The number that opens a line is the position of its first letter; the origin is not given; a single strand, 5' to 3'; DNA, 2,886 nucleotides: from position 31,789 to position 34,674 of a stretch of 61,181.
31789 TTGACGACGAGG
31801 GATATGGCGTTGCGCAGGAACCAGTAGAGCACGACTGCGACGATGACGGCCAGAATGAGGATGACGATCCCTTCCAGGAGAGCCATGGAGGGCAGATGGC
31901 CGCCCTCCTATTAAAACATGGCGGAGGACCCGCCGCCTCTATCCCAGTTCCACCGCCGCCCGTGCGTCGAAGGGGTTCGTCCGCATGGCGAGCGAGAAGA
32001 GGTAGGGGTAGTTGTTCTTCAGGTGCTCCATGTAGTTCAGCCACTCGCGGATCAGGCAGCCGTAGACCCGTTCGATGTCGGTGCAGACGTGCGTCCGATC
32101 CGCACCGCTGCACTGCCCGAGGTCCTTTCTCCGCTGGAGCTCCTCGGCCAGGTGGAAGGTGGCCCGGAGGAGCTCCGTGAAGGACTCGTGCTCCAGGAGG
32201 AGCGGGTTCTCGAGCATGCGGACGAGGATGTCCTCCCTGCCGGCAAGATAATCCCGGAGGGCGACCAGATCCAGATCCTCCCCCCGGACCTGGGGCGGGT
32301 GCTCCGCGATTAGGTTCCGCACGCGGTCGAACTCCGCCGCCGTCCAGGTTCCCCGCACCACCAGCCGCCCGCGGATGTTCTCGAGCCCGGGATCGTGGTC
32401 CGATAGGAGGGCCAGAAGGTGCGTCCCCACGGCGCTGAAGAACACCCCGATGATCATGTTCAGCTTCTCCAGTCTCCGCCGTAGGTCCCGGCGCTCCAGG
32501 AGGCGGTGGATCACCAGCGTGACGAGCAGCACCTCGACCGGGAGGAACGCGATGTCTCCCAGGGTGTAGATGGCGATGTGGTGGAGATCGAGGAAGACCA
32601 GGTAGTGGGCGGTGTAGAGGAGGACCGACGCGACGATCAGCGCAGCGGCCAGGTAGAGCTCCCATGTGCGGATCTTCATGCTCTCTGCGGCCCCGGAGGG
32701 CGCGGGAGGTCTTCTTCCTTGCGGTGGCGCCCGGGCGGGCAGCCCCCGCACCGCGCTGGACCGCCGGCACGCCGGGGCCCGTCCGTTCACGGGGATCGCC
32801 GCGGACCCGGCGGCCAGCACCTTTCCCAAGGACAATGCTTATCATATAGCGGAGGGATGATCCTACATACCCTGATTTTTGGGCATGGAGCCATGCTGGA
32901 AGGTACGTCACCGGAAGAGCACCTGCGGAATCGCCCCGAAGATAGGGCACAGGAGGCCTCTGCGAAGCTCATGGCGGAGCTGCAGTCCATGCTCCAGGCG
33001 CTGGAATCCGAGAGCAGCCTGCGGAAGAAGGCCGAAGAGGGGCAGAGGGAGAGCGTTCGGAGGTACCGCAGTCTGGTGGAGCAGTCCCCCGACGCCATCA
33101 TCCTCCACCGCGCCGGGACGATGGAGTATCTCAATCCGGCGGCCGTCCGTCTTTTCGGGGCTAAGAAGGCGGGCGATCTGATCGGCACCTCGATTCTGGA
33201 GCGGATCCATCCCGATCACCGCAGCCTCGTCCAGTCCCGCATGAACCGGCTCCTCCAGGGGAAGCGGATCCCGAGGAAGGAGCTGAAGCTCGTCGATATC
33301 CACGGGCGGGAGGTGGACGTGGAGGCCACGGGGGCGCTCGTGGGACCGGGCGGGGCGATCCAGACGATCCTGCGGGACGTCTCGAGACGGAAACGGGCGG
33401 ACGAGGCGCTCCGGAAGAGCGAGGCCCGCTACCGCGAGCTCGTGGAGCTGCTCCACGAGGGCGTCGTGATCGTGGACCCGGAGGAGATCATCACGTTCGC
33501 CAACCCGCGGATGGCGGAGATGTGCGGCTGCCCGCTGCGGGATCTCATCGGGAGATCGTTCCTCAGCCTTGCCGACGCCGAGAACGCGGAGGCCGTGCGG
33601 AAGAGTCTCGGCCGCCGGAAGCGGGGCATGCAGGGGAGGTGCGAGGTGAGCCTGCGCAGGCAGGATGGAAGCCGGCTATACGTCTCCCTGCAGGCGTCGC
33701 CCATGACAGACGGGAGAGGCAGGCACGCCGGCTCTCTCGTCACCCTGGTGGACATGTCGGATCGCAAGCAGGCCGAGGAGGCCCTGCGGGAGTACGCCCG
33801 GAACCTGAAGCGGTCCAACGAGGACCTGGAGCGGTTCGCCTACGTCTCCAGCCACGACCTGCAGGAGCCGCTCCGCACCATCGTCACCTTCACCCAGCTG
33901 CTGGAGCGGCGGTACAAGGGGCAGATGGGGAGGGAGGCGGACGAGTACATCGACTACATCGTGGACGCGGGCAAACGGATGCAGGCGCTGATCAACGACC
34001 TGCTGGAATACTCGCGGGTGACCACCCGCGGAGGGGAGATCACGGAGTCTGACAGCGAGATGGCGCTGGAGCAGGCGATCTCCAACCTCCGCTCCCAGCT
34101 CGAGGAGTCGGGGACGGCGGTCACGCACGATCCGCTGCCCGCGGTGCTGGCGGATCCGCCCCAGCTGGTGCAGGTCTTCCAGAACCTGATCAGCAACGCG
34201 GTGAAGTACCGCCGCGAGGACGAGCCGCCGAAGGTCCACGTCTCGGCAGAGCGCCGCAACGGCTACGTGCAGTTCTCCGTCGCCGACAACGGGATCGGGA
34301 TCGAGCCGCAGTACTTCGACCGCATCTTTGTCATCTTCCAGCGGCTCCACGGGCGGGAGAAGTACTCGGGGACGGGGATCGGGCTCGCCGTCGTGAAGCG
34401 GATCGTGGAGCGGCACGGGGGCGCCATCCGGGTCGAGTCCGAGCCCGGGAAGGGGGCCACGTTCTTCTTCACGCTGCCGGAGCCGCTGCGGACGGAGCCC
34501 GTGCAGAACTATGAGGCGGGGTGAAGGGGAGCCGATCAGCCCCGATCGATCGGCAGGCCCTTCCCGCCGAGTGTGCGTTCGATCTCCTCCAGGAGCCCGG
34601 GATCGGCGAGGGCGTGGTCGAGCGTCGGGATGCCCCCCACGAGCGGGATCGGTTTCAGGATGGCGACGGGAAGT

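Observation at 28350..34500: Paralogous histidine-kinase genes form a roughly 0.7-kb inverted repeat (about 255 bp nearly identical) bracketing a 4.7-kb segment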

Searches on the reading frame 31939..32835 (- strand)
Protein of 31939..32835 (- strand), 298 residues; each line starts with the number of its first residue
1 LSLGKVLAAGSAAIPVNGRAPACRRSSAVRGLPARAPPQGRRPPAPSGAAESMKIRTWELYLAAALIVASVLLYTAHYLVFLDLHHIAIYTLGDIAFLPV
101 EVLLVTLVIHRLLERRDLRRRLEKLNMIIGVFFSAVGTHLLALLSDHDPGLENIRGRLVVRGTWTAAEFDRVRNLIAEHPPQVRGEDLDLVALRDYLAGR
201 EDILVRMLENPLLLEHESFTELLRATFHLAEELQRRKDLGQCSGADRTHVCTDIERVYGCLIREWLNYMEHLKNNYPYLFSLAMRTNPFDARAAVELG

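Call 6: search_protein_families(library=pfam, proteins=[window:31939-32835:-], max_evalue=0.01)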
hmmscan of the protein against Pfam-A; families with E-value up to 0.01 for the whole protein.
window:31939-32835:- (298 aa): 0 families

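Call 48: search_protein_families(library=pfam, proteins=[window:31939-32835:-], max_evalue=0.001)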
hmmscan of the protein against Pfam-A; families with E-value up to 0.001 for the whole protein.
window:31939-32835:- (298 aa): 0 families

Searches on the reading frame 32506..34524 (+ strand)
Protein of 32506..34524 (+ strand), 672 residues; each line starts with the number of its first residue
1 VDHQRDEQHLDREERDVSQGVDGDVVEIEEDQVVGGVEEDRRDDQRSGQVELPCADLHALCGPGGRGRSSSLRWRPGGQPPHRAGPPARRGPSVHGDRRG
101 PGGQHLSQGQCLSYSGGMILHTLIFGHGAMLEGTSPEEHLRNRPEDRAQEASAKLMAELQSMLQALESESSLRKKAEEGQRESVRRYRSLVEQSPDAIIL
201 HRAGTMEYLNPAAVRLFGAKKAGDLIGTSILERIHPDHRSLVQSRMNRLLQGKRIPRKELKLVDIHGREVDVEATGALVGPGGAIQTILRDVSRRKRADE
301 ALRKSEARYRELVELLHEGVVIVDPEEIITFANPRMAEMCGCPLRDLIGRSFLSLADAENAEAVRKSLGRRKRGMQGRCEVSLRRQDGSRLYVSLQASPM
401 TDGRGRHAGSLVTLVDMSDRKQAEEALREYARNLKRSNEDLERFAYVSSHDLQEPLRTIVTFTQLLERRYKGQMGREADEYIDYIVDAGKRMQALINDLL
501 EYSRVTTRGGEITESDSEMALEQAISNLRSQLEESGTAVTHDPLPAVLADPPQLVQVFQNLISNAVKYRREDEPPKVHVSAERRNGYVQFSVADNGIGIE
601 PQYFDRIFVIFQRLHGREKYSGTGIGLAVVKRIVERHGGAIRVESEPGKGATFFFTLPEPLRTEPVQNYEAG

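Call 6: search_protein_families(library=pfam, proteins=[window:32506-34524:+], max_evalue=0.01)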
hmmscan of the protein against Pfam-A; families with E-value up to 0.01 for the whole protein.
window:32506-34524:+ (672 aa): 12 families
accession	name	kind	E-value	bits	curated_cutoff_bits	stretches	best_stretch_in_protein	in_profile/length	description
PF02518.31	HATPase_c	-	4.4e-30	104.8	26.4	1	550-660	2-110/111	Histidine kinase-, DNA gyrase B-, and HSP90-like ATPase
PF00989.32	PAS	-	2.2e-29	102.2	22.6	2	308-416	2-112/113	PAS fold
PF08448.16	PAS_4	-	5.8e-20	72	23.1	2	315-422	3-110/110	PAS fold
PF13188.13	PAS_8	-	1.5e-19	69.6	21.8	2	185-240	1-56/65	PAS domain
PF13426.13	PAS_9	-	2.1e-18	66.9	27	2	318-419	2-103/103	PAS domain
PF08447.18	PAS_3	-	1.5e-13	51.2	25.6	2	330-406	2-81/89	PAS fold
PF00512.31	HisKA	-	5e-13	49.3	26.9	1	441-506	2-64/66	His Kinase A (phospho-acceptor) domain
PF24820.1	Diguanyl_cycl_sensor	-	6e-08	33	28.1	1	312-397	1-93/109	Diguanylate cyclase-like sensor domain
PF12860.13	PAS_7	-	0.00031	21.3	27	0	314-425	2-115/115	PAS fold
PF13581.12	HATPase_c_2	-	0.00084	19.8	27.4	1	561-637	39-112/127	Histidine kinase-like ATPase domain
PF14501.12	HATPase_c_5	-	0.0012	19.1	22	1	554-646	6-91/102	GHKL domain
PF13596.12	PAS_10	-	0.0021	19.1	22.1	1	319-417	11-105/106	PAS domain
